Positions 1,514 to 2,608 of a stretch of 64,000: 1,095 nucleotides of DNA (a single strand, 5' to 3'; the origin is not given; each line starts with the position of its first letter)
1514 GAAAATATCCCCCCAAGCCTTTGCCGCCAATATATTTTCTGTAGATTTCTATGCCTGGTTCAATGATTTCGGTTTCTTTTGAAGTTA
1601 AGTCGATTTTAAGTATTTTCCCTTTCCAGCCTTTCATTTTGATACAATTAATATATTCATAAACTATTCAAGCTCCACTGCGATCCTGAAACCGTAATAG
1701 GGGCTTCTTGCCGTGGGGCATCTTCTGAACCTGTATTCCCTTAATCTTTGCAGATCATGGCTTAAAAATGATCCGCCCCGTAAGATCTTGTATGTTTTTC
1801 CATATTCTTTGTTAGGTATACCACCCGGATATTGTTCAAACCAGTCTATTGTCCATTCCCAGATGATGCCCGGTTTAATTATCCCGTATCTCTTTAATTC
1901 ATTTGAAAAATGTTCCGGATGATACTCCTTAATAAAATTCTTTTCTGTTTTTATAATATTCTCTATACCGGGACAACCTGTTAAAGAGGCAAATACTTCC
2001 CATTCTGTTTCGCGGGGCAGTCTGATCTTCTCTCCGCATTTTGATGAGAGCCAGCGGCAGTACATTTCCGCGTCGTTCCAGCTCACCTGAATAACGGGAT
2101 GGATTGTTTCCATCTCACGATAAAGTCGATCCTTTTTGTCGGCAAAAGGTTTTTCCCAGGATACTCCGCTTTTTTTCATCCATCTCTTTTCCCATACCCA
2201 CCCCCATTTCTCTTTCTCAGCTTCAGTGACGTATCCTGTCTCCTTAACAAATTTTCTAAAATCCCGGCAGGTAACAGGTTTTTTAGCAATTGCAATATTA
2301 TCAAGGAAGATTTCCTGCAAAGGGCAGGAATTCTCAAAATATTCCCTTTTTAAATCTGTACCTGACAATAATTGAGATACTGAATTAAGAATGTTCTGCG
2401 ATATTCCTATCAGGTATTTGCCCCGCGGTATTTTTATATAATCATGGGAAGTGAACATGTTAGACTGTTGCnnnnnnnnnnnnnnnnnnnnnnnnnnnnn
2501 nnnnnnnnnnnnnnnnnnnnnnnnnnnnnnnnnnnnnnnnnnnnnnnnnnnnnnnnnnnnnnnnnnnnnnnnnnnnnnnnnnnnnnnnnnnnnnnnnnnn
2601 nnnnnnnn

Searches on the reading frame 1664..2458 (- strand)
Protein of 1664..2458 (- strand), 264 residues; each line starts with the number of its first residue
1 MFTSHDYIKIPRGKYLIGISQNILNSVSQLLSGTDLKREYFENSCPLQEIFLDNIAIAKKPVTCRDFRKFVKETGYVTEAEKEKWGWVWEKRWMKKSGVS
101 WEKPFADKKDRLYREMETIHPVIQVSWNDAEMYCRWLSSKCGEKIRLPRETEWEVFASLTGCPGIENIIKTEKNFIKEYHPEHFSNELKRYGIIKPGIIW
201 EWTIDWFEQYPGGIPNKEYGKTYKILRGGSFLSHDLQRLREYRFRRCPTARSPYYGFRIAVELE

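Call 3: search_protein_families(library=pfam, proteins=[window:1664-2458:-], max_evalue=1)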
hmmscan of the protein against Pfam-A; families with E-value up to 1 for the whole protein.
window:1664-2458:- (264 aa): 1 family
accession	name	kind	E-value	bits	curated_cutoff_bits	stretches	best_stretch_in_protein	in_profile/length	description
PF03781.23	FGE-sulfatase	-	7.6e-32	111.4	23.3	1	38-260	20-254/255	Sulfatase-modifying factor enzyme 1-like domain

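Call 4: search_protein_families(library=ncbifam, proteins=[window:1664-2458:-], max_evalue=1)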
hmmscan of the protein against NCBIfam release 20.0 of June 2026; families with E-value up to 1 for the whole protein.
window:1664-2458:- (264 aa): 6 families
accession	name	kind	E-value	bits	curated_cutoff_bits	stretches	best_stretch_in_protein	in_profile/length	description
NF041186.1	SenA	equivalog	2.3e-28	99.7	420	1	40-260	189-381/382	selenoneine synthase SenA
TIGR03440.2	egtB_TIGR03440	equivalog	1.5e-27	96.8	360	1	32-260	183-413/413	ergothioneine biosynthesis protein EgtB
TIGR04344.1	ovoA_Nterm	equivalog_domain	3.5e-15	55.8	400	1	50-246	220-433/444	5-histidylcysteine sulfoxide synthase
NF051459.1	pyoverdine_PvdO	equivalog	3.5e-07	29.6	500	1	49-164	64-161/280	dihydropyoverdine dehydrogenase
TIGR03525.2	GldK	equivalog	0.0003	20.2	350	1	120-157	220-268/408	T9SS ring complex lipoprotein PorK/GldK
TIGR04373.1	egtB_X_signatur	signature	0.0033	17.5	71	1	221-259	10-48/50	EgtB-related enzyme signature domain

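Call 72: search_protein_families(library=padloc, proteins=[window:1664-2458:-], max_evalue=0.01)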
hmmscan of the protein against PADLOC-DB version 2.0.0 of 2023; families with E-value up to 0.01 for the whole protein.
window:1664-2458:- (264 aa): 0 families
